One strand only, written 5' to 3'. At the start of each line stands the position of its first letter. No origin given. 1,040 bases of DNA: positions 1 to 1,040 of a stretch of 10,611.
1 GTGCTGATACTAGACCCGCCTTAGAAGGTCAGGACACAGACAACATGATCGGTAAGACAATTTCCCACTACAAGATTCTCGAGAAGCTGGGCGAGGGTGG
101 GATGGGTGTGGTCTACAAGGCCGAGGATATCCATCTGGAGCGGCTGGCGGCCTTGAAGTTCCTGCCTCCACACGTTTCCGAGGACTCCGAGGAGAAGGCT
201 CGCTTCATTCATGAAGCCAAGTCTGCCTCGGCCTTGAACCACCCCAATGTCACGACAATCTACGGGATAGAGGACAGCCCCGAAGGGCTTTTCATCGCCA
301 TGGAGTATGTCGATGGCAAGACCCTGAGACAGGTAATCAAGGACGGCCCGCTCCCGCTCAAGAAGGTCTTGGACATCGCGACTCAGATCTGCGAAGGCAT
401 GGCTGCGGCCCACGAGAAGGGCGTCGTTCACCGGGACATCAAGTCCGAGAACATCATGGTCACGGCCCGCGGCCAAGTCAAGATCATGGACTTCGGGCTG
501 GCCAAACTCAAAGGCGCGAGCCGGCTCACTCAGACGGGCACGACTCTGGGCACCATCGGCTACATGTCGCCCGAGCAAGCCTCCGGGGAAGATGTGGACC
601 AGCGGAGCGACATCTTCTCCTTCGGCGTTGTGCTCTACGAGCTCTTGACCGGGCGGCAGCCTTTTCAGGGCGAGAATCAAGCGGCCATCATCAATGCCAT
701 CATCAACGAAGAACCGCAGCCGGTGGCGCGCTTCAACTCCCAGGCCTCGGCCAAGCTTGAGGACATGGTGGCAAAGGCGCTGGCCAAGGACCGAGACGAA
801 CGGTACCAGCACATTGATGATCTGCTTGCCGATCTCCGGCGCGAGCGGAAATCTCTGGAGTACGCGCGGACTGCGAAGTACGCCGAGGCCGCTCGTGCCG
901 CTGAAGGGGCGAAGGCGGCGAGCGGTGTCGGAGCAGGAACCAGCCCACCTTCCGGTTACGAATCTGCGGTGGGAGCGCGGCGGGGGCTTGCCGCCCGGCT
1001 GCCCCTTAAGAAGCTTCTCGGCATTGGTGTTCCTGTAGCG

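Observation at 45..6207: Tandem pair of receptor-type Ser/Thr kinases (kinase, TM, juxtamembrane module, TPR) with mosaic conservation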

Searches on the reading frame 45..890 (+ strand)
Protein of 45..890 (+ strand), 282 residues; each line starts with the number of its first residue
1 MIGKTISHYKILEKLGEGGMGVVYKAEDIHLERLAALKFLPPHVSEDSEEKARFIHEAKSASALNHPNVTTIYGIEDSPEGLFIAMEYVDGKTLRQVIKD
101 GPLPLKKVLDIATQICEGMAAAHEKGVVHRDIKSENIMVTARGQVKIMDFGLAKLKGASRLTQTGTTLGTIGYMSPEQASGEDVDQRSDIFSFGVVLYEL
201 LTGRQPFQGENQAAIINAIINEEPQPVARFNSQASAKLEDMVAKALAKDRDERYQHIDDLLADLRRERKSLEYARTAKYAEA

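Call 61: search_solved_structures(query=window:45-890:+, max_evalue=1e-30, show_alignments=1)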
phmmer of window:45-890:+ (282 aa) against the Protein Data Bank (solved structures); distinct sequences matched with E-value up to 1e-30: 21.
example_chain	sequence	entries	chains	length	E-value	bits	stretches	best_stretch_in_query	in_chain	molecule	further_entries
3orm_A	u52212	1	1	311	9.2e-62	212.1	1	8-267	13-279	Serine/threonine protein kinase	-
5u94_A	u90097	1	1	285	9.7e-62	212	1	8-266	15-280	Serine/threonine-protein kinase PknB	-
6b2p_A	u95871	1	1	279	9.7e-62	212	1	8-266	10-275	Serine/threonine-protein kinase PknB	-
1mru_A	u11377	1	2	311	1.1e-61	211.9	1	8-267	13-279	Probable serine/threonine-protein kinase pknB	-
1o6y_A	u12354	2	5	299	1.2e-61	211.7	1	8-266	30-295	SERINE/THREONINE-PROTEIN KINASE PKNB | Probable serine/threonine-protein kinase pknB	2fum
6i2p_A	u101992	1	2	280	9.2e-61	208.8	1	8-266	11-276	Serine/threonine-protein kinase PknB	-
3ori_A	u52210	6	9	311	1.4e-60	208.2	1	8-267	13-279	Serine/threonine protein kinase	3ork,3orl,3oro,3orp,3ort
3f61_A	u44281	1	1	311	2.7e-60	207.3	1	8-267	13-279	Serine/threonine-protein kinase pknB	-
3f69_A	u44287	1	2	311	1.4e-59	205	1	8-267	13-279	Serine/threonine-protein kinase pknB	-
9ymt_A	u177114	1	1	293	9.3e-57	195.7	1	1-265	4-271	Serine/Threonine Kinase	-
4eqm_A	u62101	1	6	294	9.4e-57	195.7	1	1-265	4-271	Protein kinase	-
9ruk_A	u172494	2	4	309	3.2e-49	171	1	2-273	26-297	Serine/threonine-protein kinase StkP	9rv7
9ru3_A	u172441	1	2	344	4.4e-49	170.6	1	2-273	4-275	Serine/threonine-protein kinase StkP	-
9ruj_A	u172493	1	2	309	6.3e-49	170.1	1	2-273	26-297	Serine/threonine-protein kinase StkP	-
4ow8_A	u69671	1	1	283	1.5e-47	165.5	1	2-228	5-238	Serine/threonine-protein kinase PknA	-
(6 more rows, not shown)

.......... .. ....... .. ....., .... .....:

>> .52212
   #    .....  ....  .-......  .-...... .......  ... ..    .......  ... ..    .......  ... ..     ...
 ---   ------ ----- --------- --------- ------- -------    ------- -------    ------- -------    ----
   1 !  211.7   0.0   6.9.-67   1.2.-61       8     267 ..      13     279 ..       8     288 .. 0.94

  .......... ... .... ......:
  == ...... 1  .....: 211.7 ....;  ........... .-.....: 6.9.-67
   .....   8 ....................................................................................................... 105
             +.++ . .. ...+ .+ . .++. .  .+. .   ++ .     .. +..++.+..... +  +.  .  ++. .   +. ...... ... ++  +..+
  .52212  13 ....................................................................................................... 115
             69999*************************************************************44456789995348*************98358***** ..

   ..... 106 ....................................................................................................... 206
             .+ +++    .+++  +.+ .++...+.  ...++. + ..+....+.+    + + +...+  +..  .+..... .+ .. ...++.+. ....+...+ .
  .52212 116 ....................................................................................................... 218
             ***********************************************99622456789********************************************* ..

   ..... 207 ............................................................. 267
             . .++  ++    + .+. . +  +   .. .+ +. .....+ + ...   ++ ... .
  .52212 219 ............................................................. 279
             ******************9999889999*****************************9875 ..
